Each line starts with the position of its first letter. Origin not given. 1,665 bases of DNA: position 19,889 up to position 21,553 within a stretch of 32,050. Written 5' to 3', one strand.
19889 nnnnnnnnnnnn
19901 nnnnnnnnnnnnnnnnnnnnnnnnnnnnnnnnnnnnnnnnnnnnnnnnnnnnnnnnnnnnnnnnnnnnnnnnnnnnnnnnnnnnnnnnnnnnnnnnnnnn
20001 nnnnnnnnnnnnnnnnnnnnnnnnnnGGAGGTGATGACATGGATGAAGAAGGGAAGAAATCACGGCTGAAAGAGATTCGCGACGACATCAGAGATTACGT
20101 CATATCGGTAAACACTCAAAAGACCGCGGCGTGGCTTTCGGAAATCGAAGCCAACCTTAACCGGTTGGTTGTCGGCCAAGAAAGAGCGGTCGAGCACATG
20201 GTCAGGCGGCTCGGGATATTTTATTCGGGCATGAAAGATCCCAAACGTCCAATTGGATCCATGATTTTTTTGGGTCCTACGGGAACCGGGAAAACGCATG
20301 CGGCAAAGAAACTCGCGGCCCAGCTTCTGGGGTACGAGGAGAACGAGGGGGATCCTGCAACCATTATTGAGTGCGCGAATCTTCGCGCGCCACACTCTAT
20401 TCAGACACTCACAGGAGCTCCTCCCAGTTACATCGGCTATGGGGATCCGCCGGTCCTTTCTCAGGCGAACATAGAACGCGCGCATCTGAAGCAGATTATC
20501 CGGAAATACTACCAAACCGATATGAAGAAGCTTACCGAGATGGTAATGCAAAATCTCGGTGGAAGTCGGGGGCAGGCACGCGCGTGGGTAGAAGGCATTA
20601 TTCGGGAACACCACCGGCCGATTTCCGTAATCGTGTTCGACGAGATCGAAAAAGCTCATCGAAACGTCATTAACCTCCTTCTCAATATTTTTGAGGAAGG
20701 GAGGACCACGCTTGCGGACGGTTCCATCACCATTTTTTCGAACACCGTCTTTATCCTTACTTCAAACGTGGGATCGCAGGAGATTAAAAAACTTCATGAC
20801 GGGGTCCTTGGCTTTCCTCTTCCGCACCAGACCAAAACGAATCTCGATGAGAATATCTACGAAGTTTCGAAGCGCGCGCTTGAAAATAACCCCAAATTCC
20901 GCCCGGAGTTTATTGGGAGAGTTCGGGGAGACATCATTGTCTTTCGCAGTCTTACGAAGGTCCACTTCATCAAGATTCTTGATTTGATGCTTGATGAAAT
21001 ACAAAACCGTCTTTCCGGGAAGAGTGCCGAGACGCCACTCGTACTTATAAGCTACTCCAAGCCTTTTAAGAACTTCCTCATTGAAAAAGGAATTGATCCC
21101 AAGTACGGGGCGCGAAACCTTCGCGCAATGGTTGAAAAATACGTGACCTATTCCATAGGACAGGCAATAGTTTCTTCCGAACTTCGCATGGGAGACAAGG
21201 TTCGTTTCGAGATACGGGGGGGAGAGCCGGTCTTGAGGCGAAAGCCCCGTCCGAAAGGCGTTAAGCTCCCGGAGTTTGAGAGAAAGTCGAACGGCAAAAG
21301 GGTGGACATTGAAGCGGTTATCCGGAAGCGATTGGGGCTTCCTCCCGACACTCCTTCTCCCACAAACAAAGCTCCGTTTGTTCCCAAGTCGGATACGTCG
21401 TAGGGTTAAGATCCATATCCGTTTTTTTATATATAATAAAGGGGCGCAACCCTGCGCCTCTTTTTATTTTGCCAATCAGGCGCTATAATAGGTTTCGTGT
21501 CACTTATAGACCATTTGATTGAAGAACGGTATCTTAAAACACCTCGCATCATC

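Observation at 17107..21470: Self-contained cassette: double wHTH-metallophosphoesterase protein + basic HNH protein + D2-only Clp ATPase, inserted between pyrEF and pcm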

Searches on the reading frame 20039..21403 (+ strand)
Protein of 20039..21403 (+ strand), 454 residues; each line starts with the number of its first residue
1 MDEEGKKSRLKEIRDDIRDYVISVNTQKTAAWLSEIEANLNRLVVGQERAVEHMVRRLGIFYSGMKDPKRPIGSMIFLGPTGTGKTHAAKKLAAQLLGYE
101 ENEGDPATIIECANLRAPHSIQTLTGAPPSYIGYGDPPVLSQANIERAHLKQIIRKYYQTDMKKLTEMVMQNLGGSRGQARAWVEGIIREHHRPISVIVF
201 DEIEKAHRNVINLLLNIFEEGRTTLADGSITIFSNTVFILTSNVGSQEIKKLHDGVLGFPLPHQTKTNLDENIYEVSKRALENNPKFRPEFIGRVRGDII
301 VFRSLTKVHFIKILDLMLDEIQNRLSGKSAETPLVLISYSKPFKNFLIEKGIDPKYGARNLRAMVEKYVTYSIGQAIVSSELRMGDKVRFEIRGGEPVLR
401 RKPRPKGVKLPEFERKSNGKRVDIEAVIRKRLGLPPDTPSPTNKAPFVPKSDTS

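Call 3: search_protein_families(library=pfam, proteins=[window:20039-21403:+], max_evalue=0.1)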
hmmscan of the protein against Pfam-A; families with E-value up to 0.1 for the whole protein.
window:20039-21403:+ (454 aa): 16 families
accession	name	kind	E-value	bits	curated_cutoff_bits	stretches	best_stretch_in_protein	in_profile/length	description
PF07724.20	AAA_2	-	5.5e-33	114.8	27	2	155-295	32-163/166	AAA domain (Cdc48 subfamily)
PF10431.15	ClpB_D2-small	-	1.6e-14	54.2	21.9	1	305-389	1-80/81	C-terminal, D2-small domain, of ClpB protein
PF07728.20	AAA_5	-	1.1e-10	42.1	22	1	178-246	50-125/139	AAA domain (dynein-related subfamily)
PF13401.12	AAA_22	-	5e-08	33.8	27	1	73-219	6-109/130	AAA domain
PF00004.35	AAA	-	9.6e-08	33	21.2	1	75-244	1-110/131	ATPase family associated with various cellular activities (AAA)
PF06309.17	Torsin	-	0.00096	19.7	27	1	30-96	13-77/127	Torsin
PF01078.27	Mg_chelatase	-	0.0099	15.7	20.3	0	74-103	24-53/207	Magnesium chelatase, subunit ChlI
PF13337.12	BrxL_ATPase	-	0.011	15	25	0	196-265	118-188/313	Lon-like protease BrxL-like, ATPase domain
PF13671.12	AAA_33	-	0.013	16.2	27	1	76-201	3-105/143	AAA domain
PF13177.12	DNA_pol3_delta2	-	0.014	15.8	27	0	74-112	21-60/161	DNA polymerase III, delta subunit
PF00270.35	DEAD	-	0.015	15.5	26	0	74-104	16-45/167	DEAD/DEAH box helicase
PF00910.28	RNA_helicase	-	0.028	15.3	21.5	1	76-100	2-26/105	RNA helicase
PF13481.12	AAA_25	-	0.03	14.4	27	0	75-209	36-158/195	AAA domain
PF13479.12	AAA_24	-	0.036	14.3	27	0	75-212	5-82/195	AAA domain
PF01695.23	IstB_IS21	-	0.059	13.3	24.1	0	75-95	95-115/238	IstB-like ATP binding protein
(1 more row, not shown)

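Call 4: search_protein_families(library=padloc, proteins=[window:20039-21403:+], max_evalue=0.1)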
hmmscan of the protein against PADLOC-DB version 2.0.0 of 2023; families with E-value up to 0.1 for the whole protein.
window:20039-21403:+ (454 aa): 8 families
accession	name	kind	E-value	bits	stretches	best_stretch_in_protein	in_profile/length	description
PDLC04606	PDC-M37B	-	9.1e-17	59.3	2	20-136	126-233/390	-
PDLC03838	DolB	-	3.1e-15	54.3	2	26-96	123-190/375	-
PDLC04605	PDC-M37B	-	1.6e-09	35.4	2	195-251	375-431/518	-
PDLC02196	IetA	-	0.0081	13.6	1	73-96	123-146/374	-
PDLC01993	RtcR--CARF_AAA_HTH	-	0.01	12.3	1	75-126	207-257/523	-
PDLC01252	Cas3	-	0.03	11.7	0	78-97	5-24/324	CAS-I; effector_G3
PDLC04140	mad8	-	0.032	11.7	1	77-98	32-53/314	mads_8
PDLC02195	IetA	-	0.037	11.3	1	71-96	136-161/395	-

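Call 5: search_protein_families(library=ncbifam, proteins=[window:20039-21403:+], max_evalue=0.1)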
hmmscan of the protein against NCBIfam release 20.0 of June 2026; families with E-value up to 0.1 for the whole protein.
window:20039-21403:+ (454 aa): 30 families (the best 25 are shown)
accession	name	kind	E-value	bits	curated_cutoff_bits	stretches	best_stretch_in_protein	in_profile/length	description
TIGR03346.1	chaperone_ClpB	equivalog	1.8e-61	208.5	1232.1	2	192-397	665-850/853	ATP-dependent chaperone ClpB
TIGR02639.1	ClpA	equivalog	1.7e-50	172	993.15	2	192-390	554-732/734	ATP-dependent Clp protease ATP-binding subunit ClpA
NF008118.0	PRK10865.1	equivalog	5.3e-50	170.2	1417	2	192-395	668-851/857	ATP-dependent chaperone ClpB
TIGR03345.1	VI_ClpV1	equivalog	9.8e-48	163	884.95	2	192-380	666-838/852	type VI secretion system ATPase TssH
NF033607.0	disagg_AAA_ClpG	exception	1.1e-39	136.1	1900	2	189-398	689-882/932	AAA family protein disaggregase ClpG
NF033606.1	heat_AAA_ClpK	exception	2e-39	135.2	1900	2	191-389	712-897/949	heat shock survival AAA family ATPase ClpK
NF008263.0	PRK11034.1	equivalog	1.6e-33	115.6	1350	2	193-392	556-735/758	ATP-dependent Clp protease ATP-binding subunit ClpA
NF003745.1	PRK05342.1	equivalog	6.7e-08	31.8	359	2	28-96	57-133/418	ATP-dependent Clp protease ATP-binding subunit ClpX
TIGR00382.1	clpX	equivalog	3.8e-05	22.9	370.75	0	33-96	69-141/414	ATP-dependent protease ATP-binding subunit ClpX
TIGR02640.1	gas_vesic_GvpN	equivalog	7.3e-05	22.4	266.8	0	152-226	62-137/262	gas vesicle protein GvpN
NF001679.0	PRK00440.1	equivalog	0.00026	20.2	303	1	70-99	37-66/322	replication factor C small subunit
TIGR03499.1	FlhF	equivalog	0.00049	20.2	174.15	1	71-97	197-223/286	flagellar biosynthesis GTPase FlhF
TIGR00678.1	holB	equivalog_domain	0.00051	19.7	180.6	1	74-107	16-49/188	DNA polymerase III subunit delta'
NF009067.0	PRK12402.1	equivalog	0.0026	16.8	317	1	32-103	5-65/340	replication factor C small subunit 2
NF047784.1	MadB_ATPase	equivalog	0.0029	16.8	475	0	194-257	139-202/298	MadB family AAA-type ATPase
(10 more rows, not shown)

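Call 24: find_homologous_proteins(query=window:20039-21403:+, max_evalue=1e-20)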
Query window:20039-21403:+ (454 aa): 6587 proteins with E <= 1e-20 among 8000 candidates; the best 120 are listed.
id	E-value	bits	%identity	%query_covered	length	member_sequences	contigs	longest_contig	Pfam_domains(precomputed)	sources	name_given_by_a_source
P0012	0.0e+0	1015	100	100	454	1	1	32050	PF07724.21,PF00004.36,PF13401.13,PF07728.21,PF10431.16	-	-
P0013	3.7e-222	756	76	96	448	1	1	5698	PF07724.21,PF00004.36,PF13401.13,PF07728.21,PF10431.16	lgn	-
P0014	1.3e-184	633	65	95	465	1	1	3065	PF07724.21,PF00004.36,PF13401.13,PF07728.21,PF10431.16,PF13191.13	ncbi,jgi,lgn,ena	-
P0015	3.2e-176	605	63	96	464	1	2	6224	PF07724.21,PF00004.36,PF13401.13,PF07728.21,PF10431.16,PF04851.22,PF13191.13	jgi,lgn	-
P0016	9.6e-168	577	60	95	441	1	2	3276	PF07724.21,PF13401.13,PF06309.18,PF07728.21,PF10431.16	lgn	-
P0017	7.7e-163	561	59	96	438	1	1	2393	PF07724.21,PF00004.36,PF13401.13,PF07728.21,PF10431.16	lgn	-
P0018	1.7e-117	411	48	95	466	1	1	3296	PF07724.21,PF00004.36,PF07728.21,PF10431.16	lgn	-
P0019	5.4e-78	281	40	86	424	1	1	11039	PF07724.21,PF00004.36,PF07728.21,PF10431.16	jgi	jgi:ATP-dependent Clp protease ATP-binding subunit ClpC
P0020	1.0e-77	280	40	86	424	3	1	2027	PF07724.21,PF00004.36,PF07728.21,PF10431.16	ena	-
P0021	9.3e-77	277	40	86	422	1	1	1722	PF07724.21,PF00004.36,PF07728.21,PF10431.16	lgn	-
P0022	3.7e-74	269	42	82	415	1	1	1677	PF07724.21,PF07728.21,PF10431.16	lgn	-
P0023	1.8e-68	250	39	79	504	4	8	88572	PF07724.21,PF00004.36,PF07728.21,PF10431.16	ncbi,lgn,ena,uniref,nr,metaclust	ncbi:MAG: hypothetical protein A2806_00060 [Candidatus Terrybacteria bacterium RIFCSPHIGHO2_01_FULL_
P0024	2.4e-65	240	34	87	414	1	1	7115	PF07724.21,PF00004.36,PF07728.21,PF10431.16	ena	-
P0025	2.9e-63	233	37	83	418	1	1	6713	PF13173.13,PF07724.21,PF00004.36,PF07728.21,PF10431.16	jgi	jgi:ATP-dependent Clp protease ATP-binding subunit ClpA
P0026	4.2e-61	226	34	89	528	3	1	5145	PF00158.33,PF07724.21,PF00004.36,PF07728.21,PF10431.16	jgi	-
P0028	2.0e-58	217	35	85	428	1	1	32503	PF07724.21,PF00004.36,PF07728.21,PF10431.16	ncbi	-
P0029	7.4e-58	215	35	84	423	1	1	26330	PF07724.21,PF00004.36,PF07728.21,PF10431.16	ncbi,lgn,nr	ncbi:MAG: AAA family ATPase [Patescibacteria group bacterium]|nr:AAA family ATPase [Patescibacteria 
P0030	1.0e-57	214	35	85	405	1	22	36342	PF07724.21,PF00004.36,PF07728.21,PF10431.16,PF13191.13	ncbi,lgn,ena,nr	ncbi:MAG: AAA family ATPase [Pyrinomonadaceae bacterium]|nr:AAA family ATPase [Pyrinomonadaceae bact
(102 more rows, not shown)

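Call 25: find_encoding_contigs(protein=P0015, flank=6000, max_places=2)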
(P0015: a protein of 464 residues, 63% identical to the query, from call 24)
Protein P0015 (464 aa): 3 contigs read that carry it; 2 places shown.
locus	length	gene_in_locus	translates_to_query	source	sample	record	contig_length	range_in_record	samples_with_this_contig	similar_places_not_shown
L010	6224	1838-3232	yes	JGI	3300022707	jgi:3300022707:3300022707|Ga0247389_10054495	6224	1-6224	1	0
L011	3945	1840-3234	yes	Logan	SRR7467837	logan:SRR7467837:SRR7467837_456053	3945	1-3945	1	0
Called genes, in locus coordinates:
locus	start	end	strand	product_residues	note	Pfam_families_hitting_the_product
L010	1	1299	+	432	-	?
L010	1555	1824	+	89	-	-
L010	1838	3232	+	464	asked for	PF04851:ResIII (weak), PF13191:AAA_16 (weak), PF07724:AAA_2, PF13401:AAA_22 (weak), PF00004:AAA (weak), PF07728:AAA_5 (faint), PF07724:AAA_2, PF10431:ClpB_D2-small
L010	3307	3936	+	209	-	PF01135:PCMT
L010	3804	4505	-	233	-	-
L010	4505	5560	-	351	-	PF02618:YceG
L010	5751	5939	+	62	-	-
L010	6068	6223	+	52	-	?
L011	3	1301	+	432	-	?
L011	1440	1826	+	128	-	-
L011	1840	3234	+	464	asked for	PF04851:ResIII (weak), PF13191:AAA_16 (weak), PF07724:AAA_2, PF13401:AAA_22 (weak), PF00004:AAA (weak), PF07728:AAA_5 (faint), PF07724:AAA_2, PF10431:ClpB_D2-small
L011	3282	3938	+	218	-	PF01135:PCMT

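Call 26: find_encoding_contigs(protein=P0019, flank=8000, max_places=2)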
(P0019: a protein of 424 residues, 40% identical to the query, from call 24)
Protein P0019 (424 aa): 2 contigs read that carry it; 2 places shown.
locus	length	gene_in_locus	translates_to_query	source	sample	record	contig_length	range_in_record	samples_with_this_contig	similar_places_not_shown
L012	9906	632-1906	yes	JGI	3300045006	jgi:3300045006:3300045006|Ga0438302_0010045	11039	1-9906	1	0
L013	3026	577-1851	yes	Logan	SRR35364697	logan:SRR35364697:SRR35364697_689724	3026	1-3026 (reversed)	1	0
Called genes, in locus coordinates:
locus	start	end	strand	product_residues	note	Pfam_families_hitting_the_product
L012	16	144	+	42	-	-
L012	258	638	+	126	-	-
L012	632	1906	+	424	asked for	PF00004:AAA (faint), PF07724:AAA_2, PF07728:AAA_5 (weak), PF10431:ClpB_D2-small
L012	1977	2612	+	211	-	PF01135:PCMT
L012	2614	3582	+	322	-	PF02618:YceG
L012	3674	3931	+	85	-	-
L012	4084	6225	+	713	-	-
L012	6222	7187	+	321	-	PF13731:WxL (weak)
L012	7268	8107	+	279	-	PF13731:WxL (faint)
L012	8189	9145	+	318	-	PF06030:WxLIP_PGBD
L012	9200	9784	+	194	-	PF00404:Dockerin_1 (weak)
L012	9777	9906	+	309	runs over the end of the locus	-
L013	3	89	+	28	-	?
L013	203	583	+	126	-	-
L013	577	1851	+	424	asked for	PF00004:AAA (faint), PF07724:AAA_2, PF07728:AAA_5 (weak), PF10431:ClpB_D2-small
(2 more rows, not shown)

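Call 27: find_encoding_contigs(protein=P0023, flank=8000, max_places=3)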
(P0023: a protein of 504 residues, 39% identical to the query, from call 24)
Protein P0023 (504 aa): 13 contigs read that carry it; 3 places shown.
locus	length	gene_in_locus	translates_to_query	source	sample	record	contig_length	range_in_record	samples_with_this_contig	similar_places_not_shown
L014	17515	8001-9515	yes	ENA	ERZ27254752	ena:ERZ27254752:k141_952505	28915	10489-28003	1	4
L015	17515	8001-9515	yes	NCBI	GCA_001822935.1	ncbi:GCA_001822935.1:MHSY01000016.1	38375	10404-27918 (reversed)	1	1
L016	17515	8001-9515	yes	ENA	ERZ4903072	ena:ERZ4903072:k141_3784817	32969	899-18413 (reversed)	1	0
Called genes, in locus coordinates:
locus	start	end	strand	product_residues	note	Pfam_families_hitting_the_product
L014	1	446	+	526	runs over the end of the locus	PF25954:Beta-barrel_RND_2, PF25990:Beta-barrel_YknX, PF25989:YknX_C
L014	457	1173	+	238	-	PF00005:ABC_tran, PF02463:SMC_N (weak), PF13304:AAA_21 (faint)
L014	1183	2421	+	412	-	PF12704:MacB_PCD, PF02687:FtsX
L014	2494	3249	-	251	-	PF13529:Peptidase_C39_2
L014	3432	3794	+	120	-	PF01521:Fe-S_biosyn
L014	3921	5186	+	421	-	PF03600:CitMHS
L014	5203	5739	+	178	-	PF00156:Pribosyltran (weak)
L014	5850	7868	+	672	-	-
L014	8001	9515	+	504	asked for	PF00004:AAA (faint), PF07724:AAA_2 (weak), PF07728:AAA_5 (faint), PF07724:AAA_2, PF10431:ClpB_D2-small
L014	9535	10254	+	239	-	PF01135:PCMT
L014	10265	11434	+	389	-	PF02618:YceG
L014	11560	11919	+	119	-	PF00584:SecE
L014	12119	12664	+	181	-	PF02357:NusG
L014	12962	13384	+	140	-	PF03946:Ribosomal_L11_N, PF00298:Ribosomal_L11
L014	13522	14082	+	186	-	PF06559:DCD_N, PF22769:DCD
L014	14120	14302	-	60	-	-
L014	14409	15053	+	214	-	PF02223:Thymidylate_kin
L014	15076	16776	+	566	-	PF02511:Thy1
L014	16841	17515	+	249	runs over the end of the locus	-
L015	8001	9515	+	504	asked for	PF00004:AAA (faint), PF07724:AAA_2 (weak), PF07728:AAA_5 (faint), PF07724:AAA_2, PF10431:ClpB_D2-small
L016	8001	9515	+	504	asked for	PF00004:AAA (faint), PF07724:AAA_2 (weak), PF07728:AAA_5 (faint), PF07724:AAA_2, PF10431:ClpB_D2-small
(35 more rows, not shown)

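Call 34: search_protein_families(library=pfam, proteins=[L014:5850-7868:+], max_evalue=0.001)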
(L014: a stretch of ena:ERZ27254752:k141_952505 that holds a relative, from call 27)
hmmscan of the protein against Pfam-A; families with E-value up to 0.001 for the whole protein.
L014:5850-7868:+ (672 aa): 0 families
